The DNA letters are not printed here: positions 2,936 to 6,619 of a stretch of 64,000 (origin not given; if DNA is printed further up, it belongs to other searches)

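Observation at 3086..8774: WYL-domain regulator transcribed divergently from a 5'-nucleotidase-recC-recB gene string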

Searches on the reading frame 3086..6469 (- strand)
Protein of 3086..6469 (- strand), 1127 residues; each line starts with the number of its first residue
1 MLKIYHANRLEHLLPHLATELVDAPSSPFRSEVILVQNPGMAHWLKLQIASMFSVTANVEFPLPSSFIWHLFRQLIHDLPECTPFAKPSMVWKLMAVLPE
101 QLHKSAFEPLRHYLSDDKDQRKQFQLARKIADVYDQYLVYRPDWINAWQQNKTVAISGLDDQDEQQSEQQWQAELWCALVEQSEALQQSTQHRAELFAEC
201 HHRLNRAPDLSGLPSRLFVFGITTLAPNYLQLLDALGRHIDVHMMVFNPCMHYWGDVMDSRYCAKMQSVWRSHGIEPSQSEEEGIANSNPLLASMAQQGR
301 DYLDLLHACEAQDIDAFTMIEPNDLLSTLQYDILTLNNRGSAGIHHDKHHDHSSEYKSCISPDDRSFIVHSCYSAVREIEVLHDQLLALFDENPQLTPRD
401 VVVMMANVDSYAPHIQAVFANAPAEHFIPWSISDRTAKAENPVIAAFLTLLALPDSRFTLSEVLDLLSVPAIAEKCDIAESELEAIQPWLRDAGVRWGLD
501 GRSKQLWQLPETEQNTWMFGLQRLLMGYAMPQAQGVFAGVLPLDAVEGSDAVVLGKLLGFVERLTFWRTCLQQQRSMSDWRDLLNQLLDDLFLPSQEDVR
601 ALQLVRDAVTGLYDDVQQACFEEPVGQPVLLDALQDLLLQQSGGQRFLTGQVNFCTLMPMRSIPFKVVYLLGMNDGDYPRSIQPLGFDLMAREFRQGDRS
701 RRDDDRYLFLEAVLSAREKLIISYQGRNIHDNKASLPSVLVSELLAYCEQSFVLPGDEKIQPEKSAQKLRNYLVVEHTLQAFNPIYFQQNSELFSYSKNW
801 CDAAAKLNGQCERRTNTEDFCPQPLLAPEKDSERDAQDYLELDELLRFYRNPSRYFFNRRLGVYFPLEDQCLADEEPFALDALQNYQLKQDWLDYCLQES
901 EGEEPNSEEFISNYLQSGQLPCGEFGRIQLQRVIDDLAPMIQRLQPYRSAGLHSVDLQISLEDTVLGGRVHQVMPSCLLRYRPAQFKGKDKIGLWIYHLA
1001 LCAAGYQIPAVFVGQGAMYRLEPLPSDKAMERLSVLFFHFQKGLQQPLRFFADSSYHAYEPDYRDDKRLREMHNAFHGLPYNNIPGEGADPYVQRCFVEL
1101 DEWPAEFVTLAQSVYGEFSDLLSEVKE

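Call 5: search_protein_families(library=pfam, proteins=[window:3086-6469:-], max_evalue=0.01)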
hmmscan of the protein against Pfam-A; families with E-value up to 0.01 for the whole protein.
window:3086-6469:- (1127 aa): 2 families
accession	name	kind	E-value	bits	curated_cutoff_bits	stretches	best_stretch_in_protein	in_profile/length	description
PF04257.20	Exonuc_V_gamma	-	4.9e-104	348.3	25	1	2-335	1-313/314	Exodeoxyribonuclease V, gamma subunit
PF17946.7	RecC_C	-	1.3e-55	188.8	22.6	1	840-1059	4-198/202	RecC C-terminal domain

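Call 6: search_protein_families(library=ncbifam, proteins=[window:3086-6469:-], max_evalue=0.01)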
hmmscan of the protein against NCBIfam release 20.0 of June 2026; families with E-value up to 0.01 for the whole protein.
window:3086-6469:- (1127 aa): 3 families
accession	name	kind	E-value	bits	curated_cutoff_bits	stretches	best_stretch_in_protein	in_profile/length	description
NF008289.0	PRK11069.1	equivalog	0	1211.1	1470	1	1-1108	1-1105/1122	exodeoxyribonuclease V subunit gamma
TIGR01450.1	recC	equivalog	0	1094.7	582.9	1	2-1078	1-1052/1063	exodeoxyribonuclease V subunit gamma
TIGR02773.1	addB_Gpos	equivalog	1.3e-06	26.3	903.7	1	651-785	581-718/1159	helicase-exonuclease AddAB subunit AddB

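Call 75: find_homologous_proteins(query=window:3086-6469:-, max_evalue=1e-50)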
Query window:3086-6469:- (1127 aa): 3501 proteins with E <= 1e-50 among 8000 candidates; the best 120 are listed.
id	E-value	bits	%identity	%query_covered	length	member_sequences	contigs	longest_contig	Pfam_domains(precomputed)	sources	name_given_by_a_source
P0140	0.0e+0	2629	100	100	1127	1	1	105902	PF27451.1,PF04257.21,PF17946.8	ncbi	-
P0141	0.0e+0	1372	57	100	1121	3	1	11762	PF27451.1,PF04257.21,PF17946.8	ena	-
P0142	1.2e-280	952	42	100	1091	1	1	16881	PF27451.1,PF04257.21,PF17946.8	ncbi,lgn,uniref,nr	ncbi:MAG: exodeoxyribonuclease V subunit gamma [Neptuniibacter caesariensis]|uniref:RecBCD enzyme su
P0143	1.6e-278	945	43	100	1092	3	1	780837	PF27451.1,PF04257.21,PF17946.8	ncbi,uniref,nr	ncbi:exodeoxyribonuclease V subunit gamma [Neptuniibacter caesariensis]|uniref:RecBCD enzyme subunit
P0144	3.5e-278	944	43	100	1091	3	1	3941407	PF27451.1,PF04257.21,PF17946.8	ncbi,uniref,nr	ncbi:exodeoxyribonuclease V subunit gamma [Neptuniibacter halophilus]|uniref:exodeoxyribonuclease V 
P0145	2.0e-277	942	44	100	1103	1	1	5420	PF27451.1,PF04257.21,PF17946.8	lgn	-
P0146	1.0e-276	939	43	98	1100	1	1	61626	PF27451.1,PF04257.21,PF17946.8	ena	-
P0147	4.0e-276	937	44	100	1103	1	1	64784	PF27451.1,PF04257.21,PF17946.8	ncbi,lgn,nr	ncbi:MAG: exodeoxyribonuclease V subunit gamma [Oceanospirillaceae bacterium]|nr:exodeoxyribonucleas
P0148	7.0e-276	936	43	99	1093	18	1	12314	PF27451.1,PF04257.21,PF17946.8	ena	-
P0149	1.2e-275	936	42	100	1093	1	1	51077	PF27451.1,PF04257.21,PF17946.8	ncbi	ncbi:MAG: exodeoxyribonuclease V subunit gamma [Neptuniibacter sp.]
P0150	2.2e-274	931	43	98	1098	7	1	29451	PF27451.1,PF04257.21,PF17946.8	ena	-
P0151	5.1e-274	930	42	99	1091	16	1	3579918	PF27451.1,PF04257.21,PF17946.8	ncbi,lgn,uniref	ncbi:exodeoxyribonuclease V subunit gamma [Neptuniibacter sp. QD37_11]|uniref:exodeoxyribonuclease V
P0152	1.9e-273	928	43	98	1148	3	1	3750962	PF27451.1,PF04257.21,PF17946.8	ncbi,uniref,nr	ncbi:exodeoxyribonuclease V subunit gamma [Photobacterium sp. J15]|uniref:exodeoxyribonuclease V sub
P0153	8.3e-273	926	43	97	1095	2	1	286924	PF27451.1,PF04257.21,PF17946.8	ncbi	-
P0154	1.2e-272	926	43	99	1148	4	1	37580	PF27451.1,PF04257.21,PF17946.8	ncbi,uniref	ncbi:exodeoxyribonuclease V subunit gamma [Photobacterium sp. MCCC 1A19761]|uniref:exodeoxyribonucle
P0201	1.5e-264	899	40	100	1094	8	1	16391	PF27451.1,PF04257.21,PF17946.8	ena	-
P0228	7.7e-263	893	43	98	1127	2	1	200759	PF27451.1,PF04257.21,PF17946.8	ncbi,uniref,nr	ncbi:exodeoxyribonuclease V subunit gamma [Izhakiella australiensis]|uniref:RecBCD enzyme subunit Re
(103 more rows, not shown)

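Call 76: find_encoding_contigs(protein=P0141, flank=10000, max_places=2)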
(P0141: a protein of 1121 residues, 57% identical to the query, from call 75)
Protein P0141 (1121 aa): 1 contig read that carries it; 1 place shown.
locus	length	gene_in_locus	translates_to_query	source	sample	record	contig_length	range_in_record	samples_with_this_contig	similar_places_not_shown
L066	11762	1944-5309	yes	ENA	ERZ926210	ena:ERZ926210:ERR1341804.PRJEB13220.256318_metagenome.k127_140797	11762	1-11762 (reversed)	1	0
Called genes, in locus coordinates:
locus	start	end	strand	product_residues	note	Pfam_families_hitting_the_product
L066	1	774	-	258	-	?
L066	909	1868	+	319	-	PF06189:5-nucleotidase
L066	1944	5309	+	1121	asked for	PF04257:RecC_N, PF27451:RecC_4th, PF17946:RecC_C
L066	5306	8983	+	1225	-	PF00580:UvrD-helicase, PF13245:AAA_19, PF13481:AAA_25 (weak), PF13361:UvrD_C, PF13538:UvrD_C_2 (faint), PF12705:PDDEXK_1 (weak)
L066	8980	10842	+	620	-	PF21185:RecD_N, PF13086:AAA_11 (weak), PF13604:AAA_30, PF00580:UvrD-helicase (weak), PF05127:NAT10_TcmA_helicase, PF13245:AAA_19, PF18335:SH3_13, PF13538:UvrD_C_2, +3 more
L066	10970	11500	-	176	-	PF10634:Iron_transport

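Call 77: find_encoding_contigs(protein=P0143, flank=6000, max_places=1)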
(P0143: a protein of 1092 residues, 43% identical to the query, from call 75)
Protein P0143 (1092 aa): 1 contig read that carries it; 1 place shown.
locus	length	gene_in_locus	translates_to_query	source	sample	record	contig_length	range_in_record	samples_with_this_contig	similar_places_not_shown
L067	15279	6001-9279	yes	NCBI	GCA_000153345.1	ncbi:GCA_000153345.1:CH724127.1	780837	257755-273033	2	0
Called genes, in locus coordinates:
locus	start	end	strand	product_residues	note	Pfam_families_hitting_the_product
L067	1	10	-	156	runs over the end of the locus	PF03625:DUF302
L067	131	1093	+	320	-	PF01171:ATP_bind_3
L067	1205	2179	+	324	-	PF01965:DJ-1_PfpI, PF00165:HTH_AraC (faint), PF12833:HTH_18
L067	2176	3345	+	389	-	PF07690:MFS_1, PF00083:Sugar_tr (weak)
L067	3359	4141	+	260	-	PF13230:GATase_4 (weak)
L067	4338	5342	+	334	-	PF00989:PAS (faint), PF08448:PAS_4 (faint), PF13426:PAS_9, PF00990:GGDEF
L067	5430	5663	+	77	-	-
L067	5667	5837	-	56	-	-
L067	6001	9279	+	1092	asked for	PF04257:RecC_N, PF27451:RecC_4th, PF17946:RecC_C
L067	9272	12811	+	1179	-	PF00580:UvrD-helicase, PF13245:AAA_19 (faint), PF13481:AAA_25 (faint), PF13361:UvrD_C, PF13538:UvrD_C_2 (faint), PF12705:PDDEXK_1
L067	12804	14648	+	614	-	PF21185:RecD_N, PF13086:AAA_11 (weak), PF00580:UvrD-helicase (weak), PF13245:AAA_19, PF13604:AAA_30, PF05127:NAT10_TcmA_helicase, PF18335:SH3_13, PF13538:UvrD_C_2, +1 more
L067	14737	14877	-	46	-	-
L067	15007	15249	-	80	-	PF00462:Glutaredoxin, PF13417:GST_N_3 (weak)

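Call 78: find_encoding_contigs(protein=P0147, flank=6000, max_places=1)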
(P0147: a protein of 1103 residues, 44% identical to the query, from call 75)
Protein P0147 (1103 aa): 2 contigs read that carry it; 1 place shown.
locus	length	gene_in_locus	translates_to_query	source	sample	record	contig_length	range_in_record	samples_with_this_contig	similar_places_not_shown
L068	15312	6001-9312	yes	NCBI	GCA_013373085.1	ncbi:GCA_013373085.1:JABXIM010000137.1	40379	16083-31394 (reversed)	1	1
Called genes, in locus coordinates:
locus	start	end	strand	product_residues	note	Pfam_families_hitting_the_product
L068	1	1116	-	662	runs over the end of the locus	PF05013:FGase, PF08014:MATCAP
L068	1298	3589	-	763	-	PF01590:GAF, PF13185:GAF_2, PF13492:GAF_3 (weak), PF05524:PEP-utilisers_N, PF00391:PEP-utilizers, PF02896:PEP-utilizers_C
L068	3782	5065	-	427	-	PF01266:DAO (faint), PF05834:Lycopene_cycl (faint), PF07992:Pyr_redox_2, PF13454:NAD_binding_9 (faint), PF00070:Pyr_redox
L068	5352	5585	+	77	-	-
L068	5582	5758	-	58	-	-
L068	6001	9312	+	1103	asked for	PF04257:RecC_N, PF27451:RecC_4th, PF17946:RecC_C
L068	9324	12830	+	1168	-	PF00580:UvrD-helicase, PF13245:AAA_19, PF13361:UvrD_C, PF13538:UvrD_C_2 (faint), PF12705:PDDEXK_1 (weak)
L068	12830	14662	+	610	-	PF21185:RecD_N, PF13086:AAA_11 (weak), PF13604:AAA_30, PF00580:UvrD-helicase (weak), PF05127:NAT10_TcmA_helicase (weak), PF13245:AAA_19, PF18335:SH3_13 (weak), PF13538:UvrD_C_2, +2 more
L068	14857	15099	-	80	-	PF00462:Glutaredoxin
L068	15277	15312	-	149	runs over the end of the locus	PF02082:Rrf2, PF12802:MarR_2 (weak)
